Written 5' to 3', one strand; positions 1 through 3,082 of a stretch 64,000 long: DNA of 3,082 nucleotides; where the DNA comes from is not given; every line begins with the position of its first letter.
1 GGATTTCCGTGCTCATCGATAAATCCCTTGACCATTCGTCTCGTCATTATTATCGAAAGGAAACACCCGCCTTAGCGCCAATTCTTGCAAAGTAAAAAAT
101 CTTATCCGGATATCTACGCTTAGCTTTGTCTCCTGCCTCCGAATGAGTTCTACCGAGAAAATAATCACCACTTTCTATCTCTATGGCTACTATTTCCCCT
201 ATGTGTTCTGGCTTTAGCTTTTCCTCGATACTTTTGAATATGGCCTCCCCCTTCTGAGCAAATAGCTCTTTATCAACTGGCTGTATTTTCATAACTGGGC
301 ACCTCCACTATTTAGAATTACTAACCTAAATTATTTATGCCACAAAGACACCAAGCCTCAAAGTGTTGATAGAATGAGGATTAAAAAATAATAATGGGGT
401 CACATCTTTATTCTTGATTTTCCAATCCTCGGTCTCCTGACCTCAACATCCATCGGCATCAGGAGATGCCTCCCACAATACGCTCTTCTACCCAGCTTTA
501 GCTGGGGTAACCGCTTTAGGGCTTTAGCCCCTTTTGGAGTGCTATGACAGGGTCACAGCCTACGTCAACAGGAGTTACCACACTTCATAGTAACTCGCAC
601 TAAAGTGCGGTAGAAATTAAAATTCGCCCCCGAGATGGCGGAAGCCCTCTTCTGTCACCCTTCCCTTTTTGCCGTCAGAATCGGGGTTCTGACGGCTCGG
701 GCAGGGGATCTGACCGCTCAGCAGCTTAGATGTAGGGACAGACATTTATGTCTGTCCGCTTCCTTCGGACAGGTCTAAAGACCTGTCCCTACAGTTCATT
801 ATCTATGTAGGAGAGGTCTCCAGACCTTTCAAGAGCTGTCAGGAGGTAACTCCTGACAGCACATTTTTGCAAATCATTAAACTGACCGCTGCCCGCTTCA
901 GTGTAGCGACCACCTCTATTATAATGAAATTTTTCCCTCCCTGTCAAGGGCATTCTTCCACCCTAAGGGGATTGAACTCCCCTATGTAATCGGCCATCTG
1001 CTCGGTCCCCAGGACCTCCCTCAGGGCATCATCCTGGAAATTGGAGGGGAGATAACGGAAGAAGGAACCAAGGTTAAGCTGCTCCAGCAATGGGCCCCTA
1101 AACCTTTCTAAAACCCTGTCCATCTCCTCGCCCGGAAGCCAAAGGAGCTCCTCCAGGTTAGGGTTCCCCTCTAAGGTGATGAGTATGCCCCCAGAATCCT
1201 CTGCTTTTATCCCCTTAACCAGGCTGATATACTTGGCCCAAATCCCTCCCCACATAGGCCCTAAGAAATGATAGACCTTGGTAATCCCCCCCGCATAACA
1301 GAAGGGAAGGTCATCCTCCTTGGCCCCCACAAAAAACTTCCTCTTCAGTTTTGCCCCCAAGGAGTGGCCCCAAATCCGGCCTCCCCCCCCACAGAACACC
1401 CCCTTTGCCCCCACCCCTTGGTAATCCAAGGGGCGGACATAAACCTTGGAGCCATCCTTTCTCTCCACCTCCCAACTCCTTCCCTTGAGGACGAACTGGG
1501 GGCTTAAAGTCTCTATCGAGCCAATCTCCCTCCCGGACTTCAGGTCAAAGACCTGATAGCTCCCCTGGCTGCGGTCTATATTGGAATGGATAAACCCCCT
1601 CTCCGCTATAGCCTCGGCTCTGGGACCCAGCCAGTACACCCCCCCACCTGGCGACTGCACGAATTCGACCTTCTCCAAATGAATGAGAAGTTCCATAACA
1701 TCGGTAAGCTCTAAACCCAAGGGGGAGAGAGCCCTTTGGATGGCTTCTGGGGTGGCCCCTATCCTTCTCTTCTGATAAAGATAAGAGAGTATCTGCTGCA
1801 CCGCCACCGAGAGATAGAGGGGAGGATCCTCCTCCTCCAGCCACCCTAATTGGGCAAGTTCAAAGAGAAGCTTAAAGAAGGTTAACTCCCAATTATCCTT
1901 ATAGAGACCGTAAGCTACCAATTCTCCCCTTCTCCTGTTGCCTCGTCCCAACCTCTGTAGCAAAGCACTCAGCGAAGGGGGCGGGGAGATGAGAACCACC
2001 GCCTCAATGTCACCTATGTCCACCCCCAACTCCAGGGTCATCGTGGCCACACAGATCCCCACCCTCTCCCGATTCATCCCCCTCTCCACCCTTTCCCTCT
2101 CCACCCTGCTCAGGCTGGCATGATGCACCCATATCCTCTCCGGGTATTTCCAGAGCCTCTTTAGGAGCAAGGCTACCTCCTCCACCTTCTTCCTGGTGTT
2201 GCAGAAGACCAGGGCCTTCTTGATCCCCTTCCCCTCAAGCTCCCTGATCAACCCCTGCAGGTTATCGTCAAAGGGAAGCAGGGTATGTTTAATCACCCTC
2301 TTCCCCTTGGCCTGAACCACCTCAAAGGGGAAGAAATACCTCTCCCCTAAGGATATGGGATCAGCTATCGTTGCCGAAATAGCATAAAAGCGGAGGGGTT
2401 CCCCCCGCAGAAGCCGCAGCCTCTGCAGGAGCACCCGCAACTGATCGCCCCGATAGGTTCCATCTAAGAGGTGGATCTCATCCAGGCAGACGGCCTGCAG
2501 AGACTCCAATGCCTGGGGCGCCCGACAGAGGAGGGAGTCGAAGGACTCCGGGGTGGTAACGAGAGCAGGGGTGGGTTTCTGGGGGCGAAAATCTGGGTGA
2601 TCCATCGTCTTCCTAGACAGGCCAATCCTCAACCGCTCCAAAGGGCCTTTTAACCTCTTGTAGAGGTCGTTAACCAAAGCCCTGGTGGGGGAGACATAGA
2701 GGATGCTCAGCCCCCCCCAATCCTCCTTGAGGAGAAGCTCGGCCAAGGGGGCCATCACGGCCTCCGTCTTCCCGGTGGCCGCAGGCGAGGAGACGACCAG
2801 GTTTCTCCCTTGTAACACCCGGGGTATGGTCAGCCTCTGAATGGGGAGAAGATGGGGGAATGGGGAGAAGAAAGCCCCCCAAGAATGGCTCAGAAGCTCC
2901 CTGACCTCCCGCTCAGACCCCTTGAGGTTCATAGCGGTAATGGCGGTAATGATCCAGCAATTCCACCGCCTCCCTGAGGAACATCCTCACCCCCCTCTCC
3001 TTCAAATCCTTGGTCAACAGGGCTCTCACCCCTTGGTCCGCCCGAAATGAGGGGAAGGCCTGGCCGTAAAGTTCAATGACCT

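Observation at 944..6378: Tightly coupled four-gene operon: unknown protein + two paralogous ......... ATPases + Lhr-like DEAD-box helicase (candidate undescribed defence-like system)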

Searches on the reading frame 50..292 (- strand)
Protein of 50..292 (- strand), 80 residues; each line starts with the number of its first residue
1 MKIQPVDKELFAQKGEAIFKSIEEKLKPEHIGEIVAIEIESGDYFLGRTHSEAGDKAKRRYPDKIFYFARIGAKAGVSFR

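Call 4: search_protein_families(library=pfam, proteins=[window:50-292:-], max_evalue=0.01)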
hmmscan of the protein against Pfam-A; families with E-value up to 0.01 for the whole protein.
window:50-292:- (80 aa): 0 families

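Call 85: search_protein_families(library=phrogs, proteins=[window:50-292:-], max_evalue=0.001)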
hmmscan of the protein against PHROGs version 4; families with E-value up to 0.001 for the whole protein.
window:50-292:- (80 aa): 0 families

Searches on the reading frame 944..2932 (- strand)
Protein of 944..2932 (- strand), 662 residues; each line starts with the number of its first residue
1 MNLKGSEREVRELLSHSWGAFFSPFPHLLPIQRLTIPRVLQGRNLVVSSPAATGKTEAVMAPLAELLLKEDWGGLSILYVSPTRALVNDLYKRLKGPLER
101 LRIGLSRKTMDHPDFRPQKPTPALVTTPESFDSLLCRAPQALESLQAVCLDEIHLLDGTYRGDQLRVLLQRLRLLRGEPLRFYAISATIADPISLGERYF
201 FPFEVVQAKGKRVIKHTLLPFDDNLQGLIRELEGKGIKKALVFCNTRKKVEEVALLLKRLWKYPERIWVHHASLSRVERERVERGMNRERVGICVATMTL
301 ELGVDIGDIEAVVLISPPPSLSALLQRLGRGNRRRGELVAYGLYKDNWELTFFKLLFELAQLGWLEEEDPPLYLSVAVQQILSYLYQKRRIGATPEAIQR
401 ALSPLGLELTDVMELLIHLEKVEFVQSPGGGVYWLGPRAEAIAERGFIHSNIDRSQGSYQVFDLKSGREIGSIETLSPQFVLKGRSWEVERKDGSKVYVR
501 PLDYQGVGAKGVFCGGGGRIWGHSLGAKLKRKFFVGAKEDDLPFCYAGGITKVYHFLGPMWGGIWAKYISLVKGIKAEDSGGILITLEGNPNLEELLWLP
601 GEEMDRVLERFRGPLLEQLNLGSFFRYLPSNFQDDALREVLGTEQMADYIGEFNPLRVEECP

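Call 4: search_protein_families(library=pfam, proteins=[window:944-2932:-], max_evalue=0.01)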
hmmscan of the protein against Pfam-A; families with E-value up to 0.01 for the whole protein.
window:944-2932:- (662 aa): 3 families
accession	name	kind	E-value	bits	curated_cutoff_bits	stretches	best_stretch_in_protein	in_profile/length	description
PF00270.35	DEAD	-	3.2e-29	102.2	26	1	30-191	2-162/167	DEAD/DEAH box helicase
PF00271.37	Helicase_C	-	1.3e-16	61.3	23.5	1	227-333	5-108/110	Helicase conserved C-terminal domain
PF22590.2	Cas3-like_C_2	-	1.1e-09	39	27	1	238-335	3-105/106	CRISPR-associated nuclease/helicase Cas3, C-terminal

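Call 5: search_protein_families(library=padloc, proteins=[window:944-2932:-], max_evalue=0.01)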
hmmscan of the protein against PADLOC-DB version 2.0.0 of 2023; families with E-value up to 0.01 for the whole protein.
window:944-2932:- (662 aa): 67 families (the best 25 are shown)
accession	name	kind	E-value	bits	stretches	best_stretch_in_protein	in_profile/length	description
PDLC02503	BrxHI|BrxHII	-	3.2e-73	245.2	1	25-506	22-524/698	BrxHI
PDLC03960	SngC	-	2e-69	233.1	1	25-501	22-549/720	-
PDLC02501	BrxHI|BrxHII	-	4.9e-44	148.7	1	15-475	12-487/925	BrxHI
PDLC02897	DpdJ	-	4.4e-25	85.7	2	239-338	357-455/1570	DpdJ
PDLC01761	Cas3b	-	1.2e-18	65.3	2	148-336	357-537/705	-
PDLC01710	Cas3a1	-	2.8e-17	60.4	2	238-368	447-549/745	Cas3_1_CAS-I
PDLC00938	Cas3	-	1.8e-16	58.3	2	148-334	128-320/358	CRISPR-associated helicase Cas3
PDLC01252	Cas3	-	8.3e-16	56.3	1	45-335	2-289/324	CAS-I; effector_G3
PDLC01767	Cas3e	-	4e-14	50.1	2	214-336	402-521/680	-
PDLC02861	DpdF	-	6e-14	49.3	1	214-334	216-333/611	DpdF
PDLC01770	Cas3g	-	7.9e-14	49.1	1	238-335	252-342/733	-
PDLC00194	HamB1|HamB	-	1.1e-13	48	1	75-189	275-393/995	DEAD-box helicase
PDLC01762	Cas3b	-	2e-13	47.9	2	147-335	361-538/692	-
PDLC02870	DpdF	-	1.5e-12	44.8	1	226-334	213-320/534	DpdF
PDLC02864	DpdF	-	1.2e-11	42.2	1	220-333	216-327/610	DpdF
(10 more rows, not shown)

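Call 6: search_protein_families(library=ncbifam, proteins=[window:944-2932:-], max_evalue=0.01)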
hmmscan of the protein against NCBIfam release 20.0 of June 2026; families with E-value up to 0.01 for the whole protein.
window:944-2932:- (662 aa): 29 families (the best 25 are shown)
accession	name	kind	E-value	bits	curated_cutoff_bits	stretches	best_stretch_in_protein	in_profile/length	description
TIGR04121.1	DEXH_lig_assoc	equivalog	8.6e-50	169.3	850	1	30-337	16-349/804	ligase-associated DNA damage response DEXH box helicase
NF010338.0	PRK13767.1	equivalog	2.7e-48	164.9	849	2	237-502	285-571/877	ATP-dependent helicase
NF002654.0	PRK02362.1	equivalog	1.7e-20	73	887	1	39-196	36-188/739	ATP-dependent DNA helicase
NF002251.0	PRK01172.1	equivalog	3.4e-20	71.8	891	1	30-257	25-256/674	ATP-dependent DNA helicase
NF001308.0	PRK00254.1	equivalog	5.6e-19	67.8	1216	1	38-259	35-260/720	ATP-dependent DNA helicase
NF007284.0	PRK09751.1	equivalog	1.3e-17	62.4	1496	2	269-338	354-423/1538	ATP-dependent helicase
TIGR03817.1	DECH_helic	hypoth_equivalog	7.3e-17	60.9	874.1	2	228-337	263-376/742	helicase/secretion neighborhood putative DEAH-box helicase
NF040935.1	helicase_Hel308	equivalog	5.7e-16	57.8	1200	1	30-190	29-182/704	ATP-dependent DNA helicase Hel308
TIGR01587.1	cas3_core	equivalog_domain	6.9e-16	58.3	102.45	2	148-334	128-320/358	CRISPR-associated helicase Cas3'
TIGR02621.3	cas3_GSU0051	exception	2e-15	56.7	400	1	149-401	172-421/854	type I-G CRISPR-associated helicase/endonuclease Cas3g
NF053631.1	RNA_helic_CshA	equivalog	1.6e-14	53.7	646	1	27-335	21-332/434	degradosome RNA helicase CshA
NF008394.0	PRK11192.1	equivalog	1.3e-13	50.6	507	2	228-333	238-340/441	ATP-dependent RNA helicase SrmB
NF008744.0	PRK11776.1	equivalog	7.7e-13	47.8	524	1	26-346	25-348/460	ATP-dependent RNA helicase DbpA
TIGR01389.1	recQ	equivalog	4.2e-11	42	640.2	1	221-334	208-318/591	DNA helicase RecQ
NF053711.1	RNA_heli_RhlE1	exception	1.1e-10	40.9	750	1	30-333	26-337/434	RNA helicase RhlE1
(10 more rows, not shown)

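Call 85: search_protein_families(library=phrogs, proteins=[window:944-2932:-], max_evalue=0.001)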
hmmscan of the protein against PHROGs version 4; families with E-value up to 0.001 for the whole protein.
window:944-2932:- (662 aa): 3 families
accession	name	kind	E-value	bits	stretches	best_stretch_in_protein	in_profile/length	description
phrog_6819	-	DNA, RNA and nucleotide metabolism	1.2e-28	100.9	1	27-306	20-302/645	Holliday junction branch migration helicase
phrog_16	-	DNA, RNA and nucleotide metabolism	1e-20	74.6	1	30-337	275-589/986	DNA helicase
phrog_9690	-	DNA, RNA and nucleotide metabolism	5e-07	30.1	1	238-336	160-258/306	DNA helicase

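Call 93: search_solved_structures(query=window:944-2932:-, max_evalue=0.00001)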
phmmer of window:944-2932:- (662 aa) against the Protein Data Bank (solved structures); distinct sequences matched with E-value up to 0.00001: 91 (the best 60 are shown).
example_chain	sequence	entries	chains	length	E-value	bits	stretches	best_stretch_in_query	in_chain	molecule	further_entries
5v9x_A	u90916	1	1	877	1e-24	90.2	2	21-194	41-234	ATP-dependent DNA helicase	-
7lhl_A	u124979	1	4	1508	1.9e-24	89.3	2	21-195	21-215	ATP-dependent DNA helicase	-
9b15_A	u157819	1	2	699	2.1e-19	72.6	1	25-198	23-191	ATP-dependent DNA helicase Hel308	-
6znp_A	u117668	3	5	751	4e-19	71.7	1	37-339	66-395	Uncharacterized ATP-dependent helicase YprA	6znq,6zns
2p6r_A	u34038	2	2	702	9.4e-19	70.5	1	25-198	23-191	afUHEL308 HELICASE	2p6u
6qdv_B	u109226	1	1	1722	1.9e-18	69.5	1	21-191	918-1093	U5 small nuclear ribonucleoprotein 200 kDa helicase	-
4f92_B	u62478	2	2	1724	1.9e-18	69.5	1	21-191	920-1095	U5 small nuclear ribonucleoprotein 200 kDa helicase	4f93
4f91_B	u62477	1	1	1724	1.9e-18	69.5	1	21-191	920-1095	U5 small nuclear ribonucleoprotein 200 kDa helicase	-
5urj_A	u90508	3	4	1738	1.9e-18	69.5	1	21-191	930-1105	U5 small nuclear ribonucleoprotein 200 kDa helicase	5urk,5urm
4kit_B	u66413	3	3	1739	1.9e-18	69.4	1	21-191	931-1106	U5 small nuclear ribonucleoprotein 200 kDa helicase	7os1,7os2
6s8q_B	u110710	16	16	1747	2e-18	69.4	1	21-191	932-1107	U5 small nuclear ribonucleoprotein 200 kDa helicase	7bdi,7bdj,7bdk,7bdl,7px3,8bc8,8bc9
6s9i_B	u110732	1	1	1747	2.3e-18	69.2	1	21-191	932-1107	U5 small nuclear ribonucleoprotein 200 kDa helicase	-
6s8o_B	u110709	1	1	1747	2.9e-18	68.9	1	21-191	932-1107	U5 small nuclear ribonucleoprotein 200 kDa helicase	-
3jcr_C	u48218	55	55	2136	4.2e-18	68.3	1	21-191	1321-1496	hBrr2 | U5 small nuclear ribonucleoprotein 200 kDa helicase | Brr2, U5 small nuclear ribonucleoprotein 200 kDa helicase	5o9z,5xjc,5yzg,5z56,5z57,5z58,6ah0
1hv8_A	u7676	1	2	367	6.6e-18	67.7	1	30-334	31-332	PUTATIVE ATP-DEPENDENT RNA HELICASE MJ0669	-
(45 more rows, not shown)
